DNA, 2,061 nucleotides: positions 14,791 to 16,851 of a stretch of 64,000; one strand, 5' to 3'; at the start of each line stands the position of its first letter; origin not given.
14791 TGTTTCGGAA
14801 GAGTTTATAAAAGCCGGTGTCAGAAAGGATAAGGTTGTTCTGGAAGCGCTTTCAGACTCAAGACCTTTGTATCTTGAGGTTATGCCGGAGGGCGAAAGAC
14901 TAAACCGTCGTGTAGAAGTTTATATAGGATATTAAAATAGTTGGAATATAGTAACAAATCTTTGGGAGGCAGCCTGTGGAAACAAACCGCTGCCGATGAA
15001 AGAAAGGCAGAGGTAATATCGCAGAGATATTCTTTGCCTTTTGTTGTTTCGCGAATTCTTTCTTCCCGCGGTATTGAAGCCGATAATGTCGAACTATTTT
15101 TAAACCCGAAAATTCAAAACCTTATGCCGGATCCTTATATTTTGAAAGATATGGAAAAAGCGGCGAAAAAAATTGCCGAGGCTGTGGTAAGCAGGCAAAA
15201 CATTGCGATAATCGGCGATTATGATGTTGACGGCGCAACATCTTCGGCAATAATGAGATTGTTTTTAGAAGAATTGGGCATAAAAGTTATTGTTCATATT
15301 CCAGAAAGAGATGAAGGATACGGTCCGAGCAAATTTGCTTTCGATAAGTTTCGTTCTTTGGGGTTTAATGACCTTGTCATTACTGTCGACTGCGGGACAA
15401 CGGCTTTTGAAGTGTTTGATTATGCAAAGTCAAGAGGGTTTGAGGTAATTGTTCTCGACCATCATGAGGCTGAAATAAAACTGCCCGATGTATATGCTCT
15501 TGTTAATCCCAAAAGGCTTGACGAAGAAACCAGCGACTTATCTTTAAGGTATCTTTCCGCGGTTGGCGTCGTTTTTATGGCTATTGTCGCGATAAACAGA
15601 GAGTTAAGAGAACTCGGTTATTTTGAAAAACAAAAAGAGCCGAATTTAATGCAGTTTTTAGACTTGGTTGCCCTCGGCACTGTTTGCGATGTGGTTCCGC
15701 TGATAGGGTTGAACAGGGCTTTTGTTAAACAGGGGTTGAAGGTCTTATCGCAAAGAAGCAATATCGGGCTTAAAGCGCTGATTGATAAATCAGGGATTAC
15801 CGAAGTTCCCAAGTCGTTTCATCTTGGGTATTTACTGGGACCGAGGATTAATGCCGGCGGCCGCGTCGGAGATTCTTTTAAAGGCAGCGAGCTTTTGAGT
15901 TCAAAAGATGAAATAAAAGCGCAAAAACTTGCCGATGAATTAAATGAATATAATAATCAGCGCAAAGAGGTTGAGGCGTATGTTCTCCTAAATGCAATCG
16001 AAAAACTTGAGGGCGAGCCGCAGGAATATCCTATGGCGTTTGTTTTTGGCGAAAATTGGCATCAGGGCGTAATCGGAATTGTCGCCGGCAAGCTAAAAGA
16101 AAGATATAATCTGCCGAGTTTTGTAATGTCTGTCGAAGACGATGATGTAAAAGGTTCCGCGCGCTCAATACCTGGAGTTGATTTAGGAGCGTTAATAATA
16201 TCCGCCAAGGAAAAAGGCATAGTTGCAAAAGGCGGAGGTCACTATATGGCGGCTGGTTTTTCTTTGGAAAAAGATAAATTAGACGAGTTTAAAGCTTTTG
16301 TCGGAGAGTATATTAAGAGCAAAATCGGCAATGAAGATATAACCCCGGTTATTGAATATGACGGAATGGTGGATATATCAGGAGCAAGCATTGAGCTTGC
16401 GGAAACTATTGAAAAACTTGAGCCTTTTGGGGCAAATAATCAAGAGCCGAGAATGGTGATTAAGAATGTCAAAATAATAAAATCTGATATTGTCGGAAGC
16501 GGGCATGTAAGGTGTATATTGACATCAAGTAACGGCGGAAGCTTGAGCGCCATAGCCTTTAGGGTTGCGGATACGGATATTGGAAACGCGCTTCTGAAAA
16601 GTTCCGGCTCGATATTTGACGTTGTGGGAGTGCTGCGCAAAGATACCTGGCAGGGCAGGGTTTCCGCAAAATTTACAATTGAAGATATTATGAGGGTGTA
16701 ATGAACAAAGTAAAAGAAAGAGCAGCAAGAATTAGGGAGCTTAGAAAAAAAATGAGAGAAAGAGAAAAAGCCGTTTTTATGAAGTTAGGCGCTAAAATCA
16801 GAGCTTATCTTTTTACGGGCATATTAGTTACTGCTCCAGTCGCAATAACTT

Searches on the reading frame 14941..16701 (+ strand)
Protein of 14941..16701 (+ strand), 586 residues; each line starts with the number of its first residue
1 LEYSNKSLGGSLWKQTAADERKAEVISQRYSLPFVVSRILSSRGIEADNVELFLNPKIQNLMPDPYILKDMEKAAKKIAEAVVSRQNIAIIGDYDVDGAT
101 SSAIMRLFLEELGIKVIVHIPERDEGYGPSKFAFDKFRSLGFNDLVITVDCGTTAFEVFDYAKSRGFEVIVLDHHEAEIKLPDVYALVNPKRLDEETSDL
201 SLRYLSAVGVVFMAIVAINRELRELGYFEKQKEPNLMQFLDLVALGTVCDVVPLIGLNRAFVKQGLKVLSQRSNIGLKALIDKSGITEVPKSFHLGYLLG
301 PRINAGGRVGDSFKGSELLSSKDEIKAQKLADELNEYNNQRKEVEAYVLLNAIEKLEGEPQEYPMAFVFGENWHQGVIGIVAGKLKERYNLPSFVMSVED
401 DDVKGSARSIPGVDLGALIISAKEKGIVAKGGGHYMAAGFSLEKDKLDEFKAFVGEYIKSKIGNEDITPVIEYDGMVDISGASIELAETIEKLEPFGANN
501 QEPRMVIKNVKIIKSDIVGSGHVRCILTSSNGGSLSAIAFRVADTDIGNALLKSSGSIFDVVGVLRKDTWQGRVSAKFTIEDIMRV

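Call 14: search_protein_families(library=ncbifam, proteins=[window:14941-16701:+], max_evalue=0.00001)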
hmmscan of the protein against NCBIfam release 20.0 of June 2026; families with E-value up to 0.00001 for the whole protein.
window:14941-16701:+ (586 aa): 5 families
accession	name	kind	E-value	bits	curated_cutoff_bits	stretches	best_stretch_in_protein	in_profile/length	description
TIGR00644.1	recJ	equivalog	3e-158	527.5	396.9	1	35-583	4-546/546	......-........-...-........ exonuclease RecJ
NF008290.0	PRK11070.1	equivalog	9.2e-97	324.9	900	1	25-545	15-540/577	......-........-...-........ exonuclease RecJ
NF053576.1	RecJ_archaeal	equivalog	9.3e-23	80.8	360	2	75-225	1-138/452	RecJ family nuclease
NF053575.1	GAN_nuclease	exception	3.7e-12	45.6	850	1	303-457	302-463/467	GINS-associated RecJ family nuclease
NF040701.1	RecJ_Meth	equivalog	4.4e-11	42.2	550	1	86-198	8-114/449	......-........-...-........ exonuclease RecJ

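Call 44: find_homologous_proteins(query=window:14941-16698:+, max_evalue=1e-30)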
Query window:14941-16698:+ (586 aa): 8000 proteins with E <= 1e-30 among 8000 candidates; the best 120 are listed.
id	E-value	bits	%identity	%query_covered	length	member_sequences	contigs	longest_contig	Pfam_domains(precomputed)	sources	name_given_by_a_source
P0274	0.0e+0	1284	100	100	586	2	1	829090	PF01368.28,PF17768.8,PF02272.25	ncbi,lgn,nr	ncbi:MAG: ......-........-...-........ exonuclease RecJ [Lactobacillaceae bacterium]|nr:single-stran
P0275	0.0e+0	1069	80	100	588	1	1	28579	PF01368.28,PF17768.8,PF02272.25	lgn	-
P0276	0.0e+0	1021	77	100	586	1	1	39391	PF01368.28,PF17768.8,PF02272.25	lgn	-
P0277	7.1e-297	1004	75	100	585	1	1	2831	PF01368.28,PF17768.8,PF02272.25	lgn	-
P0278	2.0e-289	979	74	99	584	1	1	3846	PF01368.28,PF17768.8,PF02272.25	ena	-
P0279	2.5e-284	962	72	100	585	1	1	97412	PF01368.28,PF17768.8,PF02272.25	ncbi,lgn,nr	ncbi:MAG: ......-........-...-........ exonuclease RecJ [Alphaproteobacteria bacterium]|nr:single-st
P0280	9.3e-281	950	71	99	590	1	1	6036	PF01368.28,PF17768.8,PF02272.25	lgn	-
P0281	7.0e-280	947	71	99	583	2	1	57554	PF01368.28,PF17768.8,PF02272.25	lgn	-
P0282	1.1e-278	943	70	99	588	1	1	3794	PF01368.28,PF17768.8,PF02272.25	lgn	-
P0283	1.5e-277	940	70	99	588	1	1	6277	PF01368.28,PF17768.8,PF02272.25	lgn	-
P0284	1.2e-276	937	70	99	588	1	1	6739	PF01368.28,PF17768.8,PF02272.25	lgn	-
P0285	3.9e-276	935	70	99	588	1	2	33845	PF01368.28,PF17768.8,PF02272.25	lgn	-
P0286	2.1e-275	933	70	99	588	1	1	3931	PF01368.28,PF17768.8,PF02272.25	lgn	-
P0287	1.4e-274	930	68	99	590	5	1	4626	PF01368.28,PF17768.8,PF02272.25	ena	-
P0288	5.8e-274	928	69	99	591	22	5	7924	PF01368.28,PF17768.8,PF02272.25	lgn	-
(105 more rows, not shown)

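Call 70: find_encoding_contigs(protein=P0275, flank=10000, max_places=2)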
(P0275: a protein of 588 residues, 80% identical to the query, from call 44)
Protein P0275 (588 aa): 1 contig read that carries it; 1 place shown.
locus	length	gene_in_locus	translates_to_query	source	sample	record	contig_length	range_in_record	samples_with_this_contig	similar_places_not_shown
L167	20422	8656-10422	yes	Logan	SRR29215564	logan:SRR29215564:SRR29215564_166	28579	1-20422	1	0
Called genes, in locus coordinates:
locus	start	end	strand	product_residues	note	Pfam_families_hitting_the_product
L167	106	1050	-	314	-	PF01300:Sua5_yciO_yrdC, PF03481:Sua5_C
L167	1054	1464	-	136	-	-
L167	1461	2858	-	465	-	-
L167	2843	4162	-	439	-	-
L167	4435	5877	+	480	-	PF00883:Peptidase_M17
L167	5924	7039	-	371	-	-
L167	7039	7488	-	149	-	PF02643:DUF192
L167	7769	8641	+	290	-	PF00691:OmpA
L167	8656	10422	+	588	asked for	PF01368:DHH, PF02272:DHHA1, PF17768:RecJ_OB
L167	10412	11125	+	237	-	PF04367:DUF502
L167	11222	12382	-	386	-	PF00155:Aminotran_1_2, PF01041:DegT_DnrJ_EryC1, PF01212:Beta_elim_lyase (weak)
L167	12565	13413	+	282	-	PF04333:MlaA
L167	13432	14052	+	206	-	PF05494:MlaC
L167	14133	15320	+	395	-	PF00959:Phage_lysozyme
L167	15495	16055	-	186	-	PF07750:GcrA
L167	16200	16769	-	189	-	-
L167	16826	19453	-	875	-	PF00171:Aldedh, PF00465:Fe-ADH, PF13685:Fe-ADH_2 (weak), PF25137:ADH_Fe_C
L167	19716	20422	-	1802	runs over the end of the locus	PF13637:Ank_4 (faint), PF27417:BigA_3rd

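Call 71: find_encoding_contigs(protein=P0276, flank=10000, max_places=2)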
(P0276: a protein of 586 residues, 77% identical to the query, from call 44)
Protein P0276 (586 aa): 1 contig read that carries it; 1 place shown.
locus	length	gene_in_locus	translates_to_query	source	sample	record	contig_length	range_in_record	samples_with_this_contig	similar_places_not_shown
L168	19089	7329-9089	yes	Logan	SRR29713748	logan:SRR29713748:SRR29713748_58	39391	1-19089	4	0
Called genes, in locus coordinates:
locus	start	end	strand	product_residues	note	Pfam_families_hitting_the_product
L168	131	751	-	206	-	PF05494:MlaC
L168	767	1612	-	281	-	PF04333:MlaA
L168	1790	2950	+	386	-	PF00155:Aminotran_1_2, PF01041:DegT_DnrJ_EryC1, PF01212:Beta_elim_lyase (faint)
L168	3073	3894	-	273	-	-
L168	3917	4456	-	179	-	-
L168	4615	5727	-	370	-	-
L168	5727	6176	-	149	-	PF02643:DUF192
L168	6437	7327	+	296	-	PF00691:OmpA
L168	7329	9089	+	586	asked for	PF01368:DHH, PF02272:DHHA1, PF17768:RecJ_OB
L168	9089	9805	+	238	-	PF04367:DUF502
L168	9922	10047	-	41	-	-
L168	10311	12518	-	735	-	PF02534:T4SS-DNA_transf, PF10412:TrwB_AAD_bind, PF12696:TraG-D_C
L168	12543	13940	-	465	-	-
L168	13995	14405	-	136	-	-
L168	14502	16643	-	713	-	-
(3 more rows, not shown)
